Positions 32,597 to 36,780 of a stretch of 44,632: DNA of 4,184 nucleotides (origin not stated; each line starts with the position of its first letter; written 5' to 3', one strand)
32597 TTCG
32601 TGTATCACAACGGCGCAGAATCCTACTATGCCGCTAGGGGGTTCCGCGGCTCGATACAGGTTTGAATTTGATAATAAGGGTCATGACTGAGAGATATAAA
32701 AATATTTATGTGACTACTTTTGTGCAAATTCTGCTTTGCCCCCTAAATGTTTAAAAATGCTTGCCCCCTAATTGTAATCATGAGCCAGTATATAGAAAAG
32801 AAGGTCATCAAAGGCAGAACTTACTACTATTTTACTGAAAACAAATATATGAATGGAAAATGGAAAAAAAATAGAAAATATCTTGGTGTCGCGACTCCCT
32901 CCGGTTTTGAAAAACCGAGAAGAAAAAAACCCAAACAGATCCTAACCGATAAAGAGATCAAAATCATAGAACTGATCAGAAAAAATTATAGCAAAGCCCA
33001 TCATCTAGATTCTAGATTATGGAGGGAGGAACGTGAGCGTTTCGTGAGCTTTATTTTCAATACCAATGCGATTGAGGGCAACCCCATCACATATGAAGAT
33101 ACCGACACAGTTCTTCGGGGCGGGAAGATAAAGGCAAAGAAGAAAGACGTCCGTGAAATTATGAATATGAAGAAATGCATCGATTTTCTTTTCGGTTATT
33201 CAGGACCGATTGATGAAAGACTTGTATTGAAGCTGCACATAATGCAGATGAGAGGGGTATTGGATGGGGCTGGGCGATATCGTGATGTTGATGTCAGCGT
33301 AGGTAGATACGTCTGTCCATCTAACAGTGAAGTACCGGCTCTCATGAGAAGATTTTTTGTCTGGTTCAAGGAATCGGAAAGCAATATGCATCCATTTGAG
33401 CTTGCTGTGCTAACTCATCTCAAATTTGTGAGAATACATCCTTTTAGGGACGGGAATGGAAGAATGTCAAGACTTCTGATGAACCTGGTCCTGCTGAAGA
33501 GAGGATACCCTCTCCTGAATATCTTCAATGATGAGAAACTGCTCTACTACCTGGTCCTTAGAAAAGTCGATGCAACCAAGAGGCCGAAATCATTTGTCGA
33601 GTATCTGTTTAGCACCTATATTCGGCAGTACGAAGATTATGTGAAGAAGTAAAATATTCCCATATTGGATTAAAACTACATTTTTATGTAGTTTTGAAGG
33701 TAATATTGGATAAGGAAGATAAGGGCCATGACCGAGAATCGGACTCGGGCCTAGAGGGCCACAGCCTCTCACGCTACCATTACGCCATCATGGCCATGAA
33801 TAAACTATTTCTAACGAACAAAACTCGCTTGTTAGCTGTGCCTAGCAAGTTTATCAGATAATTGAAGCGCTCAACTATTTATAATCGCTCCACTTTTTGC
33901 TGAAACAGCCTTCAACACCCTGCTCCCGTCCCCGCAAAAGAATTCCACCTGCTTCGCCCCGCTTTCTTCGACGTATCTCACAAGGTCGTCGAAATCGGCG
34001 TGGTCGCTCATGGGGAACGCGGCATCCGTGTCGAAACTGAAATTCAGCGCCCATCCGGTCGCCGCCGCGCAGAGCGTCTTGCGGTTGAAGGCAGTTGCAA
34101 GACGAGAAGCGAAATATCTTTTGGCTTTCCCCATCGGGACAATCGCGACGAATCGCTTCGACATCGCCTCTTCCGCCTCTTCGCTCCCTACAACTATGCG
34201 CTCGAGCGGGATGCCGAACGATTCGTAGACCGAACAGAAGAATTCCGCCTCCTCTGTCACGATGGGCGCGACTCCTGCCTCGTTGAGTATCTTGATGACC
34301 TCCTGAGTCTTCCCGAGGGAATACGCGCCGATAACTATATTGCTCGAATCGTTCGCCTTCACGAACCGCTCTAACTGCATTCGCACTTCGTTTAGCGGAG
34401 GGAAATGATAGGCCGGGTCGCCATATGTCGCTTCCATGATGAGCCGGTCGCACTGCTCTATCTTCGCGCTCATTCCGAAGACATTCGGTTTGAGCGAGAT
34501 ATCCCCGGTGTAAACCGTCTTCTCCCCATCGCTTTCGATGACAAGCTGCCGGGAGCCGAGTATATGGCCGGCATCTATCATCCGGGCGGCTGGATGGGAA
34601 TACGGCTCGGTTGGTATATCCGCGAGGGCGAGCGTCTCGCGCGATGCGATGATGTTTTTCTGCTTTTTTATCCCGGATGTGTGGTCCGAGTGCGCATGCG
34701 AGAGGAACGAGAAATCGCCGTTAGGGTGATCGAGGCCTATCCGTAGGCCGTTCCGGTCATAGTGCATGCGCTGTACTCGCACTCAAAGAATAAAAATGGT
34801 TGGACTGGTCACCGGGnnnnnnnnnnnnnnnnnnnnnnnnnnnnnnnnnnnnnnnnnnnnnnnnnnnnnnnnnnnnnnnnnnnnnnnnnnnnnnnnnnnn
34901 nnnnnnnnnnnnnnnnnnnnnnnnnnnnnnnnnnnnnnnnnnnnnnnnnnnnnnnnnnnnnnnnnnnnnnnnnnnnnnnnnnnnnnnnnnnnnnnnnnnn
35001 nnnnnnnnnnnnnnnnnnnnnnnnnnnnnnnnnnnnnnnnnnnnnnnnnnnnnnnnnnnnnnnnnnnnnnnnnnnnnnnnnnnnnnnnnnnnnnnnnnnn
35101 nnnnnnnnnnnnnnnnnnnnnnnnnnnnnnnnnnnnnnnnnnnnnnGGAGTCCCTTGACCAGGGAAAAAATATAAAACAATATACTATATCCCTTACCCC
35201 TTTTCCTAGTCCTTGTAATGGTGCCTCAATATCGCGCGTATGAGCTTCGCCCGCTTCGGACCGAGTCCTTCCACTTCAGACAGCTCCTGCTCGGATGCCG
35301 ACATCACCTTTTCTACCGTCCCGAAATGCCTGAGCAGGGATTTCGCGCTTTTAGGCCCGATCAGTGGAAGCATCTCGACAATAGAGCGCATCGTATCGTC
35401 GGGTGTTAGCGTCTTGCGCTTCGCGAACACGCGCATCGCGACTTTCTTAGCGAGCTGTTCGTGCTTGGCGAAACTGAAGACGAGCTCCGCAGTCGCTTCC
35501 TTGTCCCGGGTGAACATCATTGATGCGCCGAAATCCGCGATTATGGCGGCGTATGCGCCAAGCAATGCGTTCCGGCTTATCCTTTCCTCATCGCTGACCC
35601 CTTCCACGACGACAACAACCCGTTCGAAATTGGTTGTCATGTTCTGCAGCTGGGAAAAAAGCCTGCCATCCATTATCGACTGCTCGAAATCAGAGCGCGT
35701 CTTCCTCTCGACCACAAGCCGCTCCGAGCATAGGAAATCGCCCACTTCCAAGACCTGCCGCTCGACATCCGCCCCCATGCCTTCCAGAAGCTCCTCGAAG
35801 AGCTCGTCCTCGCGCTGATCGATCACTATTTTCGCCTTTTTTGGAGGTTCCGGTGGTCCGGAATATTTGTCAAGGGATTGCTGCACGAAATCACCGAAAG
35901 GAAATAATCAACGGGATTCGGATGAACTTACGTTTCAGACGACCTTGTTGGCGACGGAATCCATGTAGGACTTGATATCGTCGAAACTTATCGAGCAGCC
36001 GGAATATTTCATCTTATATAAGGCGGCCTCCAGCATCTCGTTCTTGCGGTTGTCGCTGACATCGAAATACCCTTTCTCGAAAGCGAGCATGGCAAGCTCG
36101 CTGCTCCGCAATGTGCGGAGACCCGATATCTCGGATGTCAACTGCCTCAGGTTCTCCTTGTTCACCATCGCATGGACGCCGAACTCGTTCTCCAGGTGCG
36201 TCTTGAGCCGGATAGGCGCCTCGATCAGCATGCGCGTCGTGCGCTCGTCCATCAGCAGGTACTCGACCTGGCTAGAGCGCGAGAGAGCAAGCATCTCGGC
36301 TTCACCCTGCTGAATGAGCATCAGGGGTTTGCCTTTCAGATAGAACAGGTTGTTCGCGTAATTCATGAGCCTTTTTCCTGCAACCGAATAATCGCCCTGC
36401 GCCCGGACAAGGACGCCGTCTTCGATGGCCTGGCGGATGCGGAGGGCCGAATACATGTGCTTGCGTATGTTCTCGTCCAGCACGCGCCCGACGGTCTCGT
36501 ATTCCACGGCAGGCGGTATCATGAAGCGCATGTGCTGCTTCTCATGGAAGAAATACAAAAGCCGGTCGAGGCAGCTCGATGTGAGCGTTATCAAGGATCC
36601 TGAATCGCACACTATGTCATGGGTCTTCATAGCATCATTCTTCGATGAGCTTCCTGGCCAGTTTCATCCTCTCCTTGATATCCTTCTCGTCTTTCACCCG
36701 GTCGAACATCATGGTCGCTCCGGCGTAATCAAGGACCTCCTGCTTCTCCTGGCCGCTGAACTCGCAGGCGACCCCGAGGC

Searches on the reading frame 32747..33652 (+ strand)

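Call 27: search_protein_families(library=pfam, proteins=[window:32747-33652:+], max_evalue=0.01)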
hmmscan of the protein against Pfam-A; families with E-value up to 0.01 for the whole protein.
window:32747-33652:+ (301 aa): 1 family
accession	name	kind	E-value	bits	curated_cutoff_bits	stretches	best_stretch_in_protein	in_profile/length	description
PF02661.23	Fic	-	1.7e-23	83.7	24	1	154-249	1-93/93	Fic/DOC family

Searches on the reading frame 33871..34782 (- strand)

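Call 27: search_protein_families(library=pfam, proteins=[window:33871-34782:-], max_evalue=0.01)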
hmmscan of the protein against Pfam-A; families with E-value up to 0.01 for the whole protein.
window:33871-34782:- (303 aa): 1 family
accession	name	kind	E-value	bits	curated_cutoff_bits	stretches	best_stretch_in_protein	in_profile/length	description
PF12706.13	Lactamase_B_2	-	8.1e-05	22.7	27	0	80-138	128-181/200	Beta-lactamase superfamily domain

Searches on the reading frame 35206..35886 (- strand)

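Call 27: search_protein_families(library=pfam, proteins=[window:35206-35886:-], max_evalue=0.01)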
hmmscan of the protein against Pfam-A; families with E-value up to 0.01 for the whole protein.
window:35206-35886:- (226 aa): 6 families
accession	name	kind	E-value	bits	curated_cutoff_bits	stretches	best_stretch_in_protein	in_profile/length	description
PF02732.21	ERCC4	-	3e-24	85.9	24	1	22-139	1-140/140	ERCC4 domain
PF14520.12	HHH_5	-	5.2e-12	46.5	27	1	173-221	7-56/57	Helix-hairpin-helix domain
PF12826.13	HHH_2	-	1e-09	38.8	27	1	174-218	9-53/64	Helix-hairpin-helix motif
PF00633.29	HHH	-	6.2e-07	29.4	24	1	191-218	2-29/30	Helix-hairpin-helix motif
PF01367.25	5_3_exonuc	-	0.0014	19.6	40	1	174-203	24-52/97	5'-3' exonuclease, C-terminal SAM fold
PF12836.13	HHH_3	-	0.0073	16.8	27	0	196-216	10-30/65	Helix-hairpin-helix motif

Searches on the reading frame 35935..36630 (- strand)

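Call 27: search_protein_families(library=pfam, proteins=[window:35935-36630:-], max_evalue=0.01)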
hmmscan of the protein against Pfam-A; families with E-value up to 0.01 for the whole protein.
window:35935-36630:- (231 aa): 1 family
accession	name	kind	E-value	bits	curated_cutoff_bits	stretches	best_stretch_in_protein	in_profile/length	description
PF00632.30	HECT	-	0.0017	18.5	23.9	1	146-224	125-204/306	HECT-domain (ubiquitin-transferase)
